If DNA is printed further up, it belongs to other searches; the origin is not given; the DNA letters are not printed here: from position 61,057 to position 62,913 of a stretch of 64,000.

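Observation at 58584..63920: Candidate undescribed defence operon: MoxR-like AAA+ ATPase, DUF2201-type VWA protein, UvrD helicase::DEDDh exonuclease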

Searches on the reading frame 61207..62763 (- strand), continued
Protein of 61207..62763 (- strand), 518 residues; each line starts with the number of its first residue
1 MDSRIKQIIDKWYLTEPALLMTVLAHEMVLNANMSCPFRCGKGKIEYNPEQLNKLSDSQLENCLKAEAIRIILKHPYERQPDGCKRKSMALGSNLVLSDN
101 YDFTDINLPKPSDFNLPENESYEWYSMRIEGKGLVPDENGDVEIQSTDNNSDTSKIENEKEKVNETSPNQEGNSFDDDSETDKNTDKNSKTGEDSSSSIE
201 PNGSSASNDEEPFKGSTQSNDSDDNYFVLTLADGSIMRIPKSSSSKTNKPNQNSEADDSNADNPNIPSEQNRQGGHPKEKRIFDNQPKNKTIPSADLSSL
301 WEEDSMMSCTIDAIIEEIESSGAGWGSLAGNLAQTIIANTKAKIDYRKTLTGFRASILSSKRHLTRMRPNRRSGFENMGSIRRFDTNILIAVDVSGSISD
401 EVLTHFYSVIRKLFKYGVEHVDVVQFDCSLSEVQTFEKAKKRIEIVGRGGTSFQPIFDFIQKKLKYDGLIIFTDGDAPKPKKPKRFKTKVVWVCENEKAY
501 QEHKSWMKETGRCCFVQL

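Call 46: search_protein_families(library=pfam, proteins=[L145:6334-8580:-, L151:1915-5022:+, L151:5033-5632:+, L154:56-1129:+, L149:5959-8832:+, L156:5480-6853:+, L160:3587-7534:+, L161:3559-5847:+, L161:6098-8257:+], max_evalue=0.001)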
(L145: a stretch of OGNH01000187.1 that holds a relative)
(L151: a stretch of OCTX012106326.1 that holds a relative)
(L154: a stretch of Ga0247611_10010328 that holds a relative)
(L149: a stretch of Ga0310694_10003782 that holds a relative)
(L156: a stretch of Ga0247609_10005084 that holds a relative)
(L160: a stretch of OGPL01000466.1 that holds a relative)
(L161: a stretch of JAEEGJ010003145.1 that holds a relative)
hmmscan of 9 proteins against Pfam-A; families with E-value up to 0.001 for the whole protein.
L145:6334-8580:- (748 aa): 1 family
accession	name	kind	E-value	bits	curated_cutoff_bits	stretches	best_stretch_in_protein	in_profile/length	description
PF01384.25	PHO4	-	1.5e-26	93.6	33.7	2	26-326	4-256/350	Phosphate transporter family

L151:1915-5022:+ (1035 aa): 3 families
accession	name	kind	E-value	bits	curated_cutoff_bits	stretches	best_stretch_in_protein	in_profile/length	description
PF19778.5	RE_endonuc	-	7.9e-29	100.1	23.4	1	914-1017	2-100/108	Endonuclease domain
PF04851.21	ResIII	-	1.1e-14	55.1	22.5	1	100-267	25-163/164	Type III restriction enzyme, res subunit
PF00270.35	DEAD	-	7.6e-05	22.9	26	1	103-266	19-160/167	DEAD/DEAH box helicase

L151:5033-5632:+ (199 aa): 0 families

L154:56-1129:+ (357 aa): 0 families

L149:5959-8832:+ (957 aa): 1 family
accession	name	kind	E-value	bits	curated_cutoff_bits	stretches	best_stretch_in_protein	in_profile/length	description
PF04326.19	SLFN_AlbA_2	-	3.3e-15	57.1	25.3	1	625-758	1-117/118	Schlafen, AlbA_2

L156:5480-6853:+ (457 aa): 1 family
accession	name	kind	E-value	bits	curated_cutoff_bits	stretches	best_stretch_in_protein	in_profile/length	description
PF02601.20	Exonuc_VII_L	-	8.5e-19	68.6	35.9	1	204-415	71-265/315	Exonuclease VII, large subunit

L160:3587-7534:+ (1315 aa): 5 families
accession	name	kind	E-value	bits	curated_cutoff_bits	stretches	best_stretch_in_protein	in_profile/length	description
PF18766.7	SWI2_SNF2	-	4.8e-18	66.1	26.7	1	396-588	27-187/221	SWI2/SNF2 ATPase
PF22679.2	T1R_D3-like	-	4.4e-15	56.9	27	1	714-778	85-150/158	Type I restriction enzyme subunit R domain 3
PF04851.21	ResIII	-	3.5e-14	53.5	22.5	1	379-550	20-163/164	Type III restriction enzyme, res subunit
PF00270.35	DEAD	-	1.8e-06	28.2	26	1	389-554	16-164/167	DEAD/DEAH box helicase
PF04313.20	HSDR_N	-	0.0001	22.6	25.1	1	93-171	73-149/198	Type I restriction enzyme R protein N terminus (HSDR_N)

L161:3559-5847:+ (762 aa): 6 families
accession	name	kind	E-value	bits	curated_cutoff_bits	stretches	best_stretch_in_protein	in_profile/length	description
PF04851.21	ResIII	-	7e-24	85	22.5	1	294-462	4-164/164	Type III restriction enzyme, res subunit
PF00270.35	DEAD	-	7e-15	55.6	26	1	297-464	3-164/167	DEAD/DEAH box helicase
PF00271.37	Helicase_C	-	2.8e-11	44.1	23.5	1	614-695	28-109/110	Helicase conserved C-terminal domain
PF00176.29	SNF2-rel_dom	-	3.6e-09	36.6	24.9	1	305-460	13-163/290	SNF2-related domain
PF18766.7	SWI2_SNF2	-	8.6e-08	32.5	26.7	1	302-513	10-201/221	SWI2/SNF2 ATPase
PF13091.12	PLDc_2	-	0.00011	22.4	27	1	52-186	26-119/132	PLD-like domain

L161:6098-8257:+ (719 aa): 4 families
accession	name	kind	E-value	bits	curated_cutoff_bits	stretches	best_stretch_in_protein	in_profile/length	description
PF13476.12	AAA_23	-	1.2e-13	52.6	27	1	6-226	2-199/201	AAA domain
PF13175.12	AAA_15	-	5.1e-13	49.8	32.1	1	1-312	1-253/374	AAA ATPase domain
PF02463.25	SMC_N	-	1.3e-08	35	40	1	3-671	2-196/220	RecF/RecN/SMC N terminal domain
PF13555.12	AAA_29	-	1.3e-07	31.7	27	1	4-62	2-59/61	P-loop containing region of AAA domain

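Call 47: search_protein_families(library=padloc, alignment_id=A3, max_evalue=0.00001)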
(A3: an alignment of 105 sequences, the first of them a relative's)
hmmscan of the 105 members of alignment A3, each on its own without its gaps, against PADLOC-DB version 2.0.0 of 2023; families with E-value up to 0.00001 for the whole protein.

A. member 1, L145:2003-3811:+ (602 aa): 0 families

B. families by the number of members that match (of 105 scanned): 321 families (the first 25 are shown)
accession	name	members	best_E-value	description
PDLC03972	TmtA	2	9.2e-53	-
PDLC03920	MkoA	2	1.6e-26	-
PDLC03921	MkoA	2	2.8e-20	-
PDLC02706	PbeA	1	1.8e-301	PbeA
PDLC03647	REase_III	1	2.9e-273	Type III restriction enzyme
PDLC02776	SspC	1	4.4e-229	SspC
PDLC02707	PbeA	1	1.5e-177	PbeA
PDLC02704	PbeA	1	8.4e-161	PbeA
PDLC02779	SspC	1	4.9e-130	SspC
PDLC03029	MTase_I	1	5e-117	Type I methyltransferase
PDLC04912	PDC-S11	1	4e-115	-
PDLC04911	PDC-S11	1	4.8e-115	-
PDLC02781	SspC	1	1.3e-113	SspC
PDLC02775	SspC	1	4.1e-107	SspC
PDLC02778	SspC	1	4.4e-105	SspC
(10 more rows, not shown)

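Call 50: search_solved_structures(query=A2, max_evalue=1, show_alignments=2)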
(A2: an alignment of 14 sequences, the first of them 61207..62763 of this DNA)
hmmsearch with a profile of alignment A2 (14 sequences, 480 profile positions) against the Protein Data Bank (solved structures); distinct sequences matched with E-value up to 1: 1.
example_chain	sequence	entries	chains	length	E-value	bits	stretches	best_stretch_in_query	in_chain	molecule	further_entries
6zj3_SK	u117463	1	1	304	0.069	15.2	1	119-246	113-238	Ribosomal protein eS8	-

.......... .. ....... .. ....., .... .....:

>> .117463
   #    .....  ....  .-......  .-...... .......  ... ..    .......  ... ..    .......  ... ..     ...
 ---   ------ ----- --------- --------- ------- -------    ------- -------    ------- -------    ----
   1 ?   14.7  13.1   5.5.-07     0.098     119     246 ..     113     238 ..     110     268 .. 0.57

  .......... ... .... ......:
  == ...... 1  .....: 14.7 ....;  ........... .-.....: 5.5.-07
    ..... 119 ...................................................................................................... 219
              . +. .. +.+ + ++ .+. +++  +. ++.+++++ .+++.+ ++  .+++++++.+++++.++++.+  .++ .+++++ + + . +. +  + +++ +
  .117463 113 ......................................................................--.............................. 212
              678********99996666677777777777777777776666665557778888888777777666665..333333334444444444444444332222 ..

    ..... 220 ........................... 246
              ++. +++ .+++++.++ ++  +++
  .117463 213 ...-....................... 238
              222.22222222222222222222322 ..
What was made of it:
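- Tried and rejected: Solved-structure sequence search with the gene 2 profile: only a spurious low-complexity hit to a ribosomal protein (call 50).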

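Call 57: search_protein_families(library=pfam, proteins=[L160:14021-15055:+, L151:14001-14927:+, L152:5855-6922:+, L145:14330-16159:-, L161:8254-8835:+], max_evalue=0.01)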
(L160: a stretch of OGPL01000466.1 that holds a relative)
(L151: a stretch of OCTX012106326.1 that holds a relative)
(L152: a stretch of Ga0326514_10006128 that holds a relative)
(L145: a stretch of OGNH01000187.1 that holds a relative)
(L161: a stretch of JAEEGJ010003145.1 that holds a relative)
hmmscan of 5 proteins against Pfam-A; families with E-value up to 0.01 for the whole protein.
L160:14021-15055:+ (344 aa): 2 families
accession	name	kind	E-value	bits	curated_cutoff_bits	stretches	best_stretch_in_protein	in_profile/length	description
PF22558.3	REase-ARP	-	5.6e-46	157.8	27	1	32-343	17-270/270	Restriction Endonuclease associating with ARP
PF20796.3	PDDEXK_13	-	8.5e-10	38.9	27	1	80-295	83-251/290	PD-(D/E)XK nuclease superfamily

L151:14001-14927:+ (308 aa): 3 families
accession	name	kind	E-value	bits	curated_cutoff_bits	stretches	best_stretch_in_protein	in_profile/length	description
PF00293.34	NUDIX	-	5.2e-24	85.2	21.1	1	175-297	5-133/134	NUDIX domain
PF14815.12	NUDIX_4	-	0.00047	20.4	35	1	180-236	3-57/113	NUDIX domain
PF22327.2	Nudt16-like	-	0.0059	17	27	1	199-236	31-69/161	U8 snoRNA-decapping enzyme-like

L152:5855-6922:+ (355 aa): 1 family
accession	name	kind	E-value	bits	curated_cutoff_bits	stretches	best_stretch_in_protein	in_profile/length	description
PF14022.11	DUF4238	-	1.4e-33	117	27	1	6-261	1-280/281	Protein of unknown function (DUF4238)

L145:14330-16159:- (609 aa): 4 families
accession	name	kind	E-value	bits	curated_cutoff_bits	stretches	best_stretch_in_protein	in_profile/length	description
PF01609.27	DDE_Tnp_1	-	5e-16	59.5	23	1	234-515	31-199/200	Transposase DDE domain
PF13701.12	DDE_Tnp_1_4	-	8.1e-06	24.8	34.7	0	249-334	179-266/435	Transposase DDE domain group 1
PF04212.24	MIT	-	0.0072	16.8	30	0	361-403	11-53/66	MIT (microtubule interacting and transport) domain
PF11727.13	ISG65-75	-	0.0083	15.8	25.1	0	321-387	49-115/281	Invariant surface glycoprotein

L161:8254-8835:+ (193 aa): 0 families
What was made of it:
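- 56710..64000 (.): Low-GC island (continues ~100-200 nt past the window end) carrying the trio, two small unconserved ORFs, a gene remnant and a repeat cluster. It lies between a zinc-ribbon gene and a SIMPL gene of the high-GC host. Pfam hits for the flanking genes (call 57).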

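Call 62: predict_structure(alignment_id=A2)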
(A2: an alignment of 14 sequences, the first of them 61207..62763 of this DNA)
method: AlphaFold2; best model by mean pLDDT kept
length: 518 residues; sequences in the alignment: 14
mean_pLDDT: 57.5   pTM: 0.37
mean pLDDT of the five models: 57.5, 55.4, 55.2, 54.3, 50.7
residues with pLDDT >= 90: 8; 70-90: 210; 50-70: 78; < 50: 222
segments of 3 or more residues with pLDDT < 50: 135-223, 242-306, 322-344, 362-383, 428-450
pLDDT, mean of each block of 10 residues (from residue 1): 86 80 86 83 84 89 88 70 76 84 81 79 80 48 34 25 26 25 26 28 26 28 57 63 32 22 26 29 29 33 50 56 42 38 53 67 41 37 66 72 74 64 62 34 40 75 82 81 84 86 85 80
secondary structure, 60 per line:
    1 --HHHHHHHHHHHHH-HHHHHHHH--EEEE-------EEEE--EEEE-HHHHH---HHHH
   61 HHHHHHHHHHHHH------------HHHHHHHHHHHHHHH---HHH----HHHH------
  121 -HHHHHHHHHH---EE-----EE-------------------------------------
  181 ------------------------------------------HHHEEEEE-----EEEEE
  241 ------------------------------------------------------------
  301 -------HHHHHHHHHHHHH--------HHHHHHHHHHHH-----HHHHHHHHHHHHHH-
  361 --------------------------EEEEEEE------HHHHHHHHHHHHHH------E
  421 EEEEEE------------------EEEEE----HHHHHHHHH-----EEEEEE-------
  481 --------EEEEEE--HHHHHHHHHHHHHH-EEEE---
elements in order: H3-15 H17-24 E27-30 E38-41 E44-47 H49-53 H57-73 H86-100 H111-114 H122-131 E226-230 E236-240 H308-320 H329-340 H346-359 E387-393 H400-413 E420-426 E445-449 H454-462 E468-473 E489-494 H497-510 E512-515
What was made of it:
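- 61849..62364 (-): Gene 2, aa 134-305: acidic, Ser/Asn-rich linker of variable length, predicted disordered. pLDDT below 50 for aa 135-223 and 242-306 (call 62).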

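Call 67: fold_search(model_id=the predicted structure, library=pdb)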
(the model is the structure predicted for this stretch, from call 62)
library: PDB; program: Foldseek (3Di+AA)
matches with E <= 10: 1230; with E <= 0.001: 0
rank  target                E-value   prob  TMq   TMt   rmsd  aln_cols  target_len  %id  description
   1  9nep_A                2.6e-03  0.99  0.14  0.14   8.1       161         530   16  Cryo-EM structure of Ro60/minimal misfolded pre-5S rRNA complex (released 2026-02-04)
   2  8v64_A                8.2e-03  0.41  0.13  0.09  24.5       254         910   12  RCK1-RCK2 double mutant of human Slo1 in presence of EDTA - resting VSD (released 2024-12-11)
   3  4pg5_B                1.2e-02  0.77  0.14  0.17   7.8       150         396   11  Crystal structure of S. aureus Homoserine Dehydrogenase at pH6.5 (released 2015-05-06)
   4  9g3h_AB               1.3e-02  0.77  0.15  0.37   9.0       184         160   11  Circularly permuted lumazine synthase twisted tube with no gap between between double strands (released 2025-03-05)
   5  4pg6_B                1.3e-02  0.66  0.14  0.17   8.0       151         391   12  Crystal structure of S. aureus Homoserine Dehydrogenase at pH7.0 (released 2015-05-13)
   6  6bxf_A                1.4e-02  0.96  0.18  0.20   6.2       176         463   14  Crystal structure of an extended b3 integrin L33 (released 2018-08-01)
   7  7zhw_A                1.4e-02  0.54  0.17  0.16  17.9       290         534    9  Leishmania donovani Glucose 6-Phosphate Dehydrogenase complexed with NADP(H) and Glucose 6-Phosphate (released 2022-12-14)
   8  4pg5_A                1.5e-02  0.77  0.14  0.18   7.6       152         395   11  Crystal structure of S. aureus Homoserine Dehydrogenase at pH6.5 (released 2015-05-06)
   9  4pg4_B                1.6e-02  0.60  0.14  0.18   7.8       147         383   10  Crystal structure of S. aureus Homoserine Dehydrogenase at pH6.0 (released 2015-05-06)
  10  8i37_A                1.7e-02  0.90  0.17  0.20   7.3       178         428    9  Helicobacter pylori G6PDH (released 2024-07-24)
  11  5xzn_C                1.7e-02  0.82  0.15  0.12   7.0       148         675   14  CATPO mutant - V228C (released 2018-07-18)
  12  7yo5_A                1.7e-02  0.41  0.14  0.09  23.3       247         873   10  Cryo-EM structure of RCK1 mutated human Slo1 apo (released 2024-03-06)
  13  8ghg_B                1.7e-02  0.35  0.14  0.10  24.9       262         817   11  Cryo-EM structure of hSlo1 in digitonin, Ca2+-free and EDTA-free (released 2023-05-10)
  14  8vaz_A                1.7e-02  0.35  0.14  0.09  25.0       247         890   12  Structure of human Slo1 and human LRRC26 in EDTA - LRRD masked (released 2024-12-25)
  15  9g3o_BC               1.8e-02  0.72  0.15  0.38   8.7       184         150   11  Circularly permuted lumazine synthase 24-pentamer spherical cage (released 2025-03-05)
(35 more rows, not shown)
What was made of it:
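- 61207..61848 (-): Gene 2, aa 306-518 plus stop: helical segment followed by a VWA domain (DUF2201) with an intact MIDAS (D393, S395, S397, T451, D474). Weak Foldseek matches to VWA domains (call 67).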

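Call 78: find_related_loci(query=A2, collection=viral_contigs, flank=10000)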
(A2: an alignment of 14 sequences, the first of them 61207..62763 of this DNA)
Query A2 (518 aa) in viral_contigs; peptide patterns used: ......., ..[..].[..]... (x = any residue, [..] = any of these).
55 stretches matched a pattern; 8 encode a relative of the query (tblastn E <= 1e-3); 8 distinct loci.
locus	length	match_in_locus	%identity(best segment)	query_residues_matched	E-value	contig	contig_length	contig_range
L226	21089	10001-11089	53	1-518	4e-72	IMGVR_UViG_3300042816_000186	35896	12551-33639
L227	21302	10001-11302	39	4-516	2e-44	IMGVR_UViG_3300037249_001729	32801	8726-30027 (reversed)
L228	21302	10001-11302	40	4-516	4e-43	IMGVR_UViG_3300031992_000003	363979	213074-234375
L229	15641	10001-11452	36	2-517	1e-42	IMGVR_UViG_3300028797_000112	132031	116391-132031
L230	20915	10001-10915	40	45-494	2e-38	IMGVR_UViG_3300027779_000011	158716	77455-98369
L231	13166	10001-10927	42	45-500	8e-38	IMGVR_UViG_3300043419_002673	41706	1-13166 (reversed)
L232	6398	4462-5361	39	45-492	1e-34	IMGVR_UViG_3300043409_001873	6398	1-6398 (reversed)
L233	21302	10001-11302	40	4-516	4e-43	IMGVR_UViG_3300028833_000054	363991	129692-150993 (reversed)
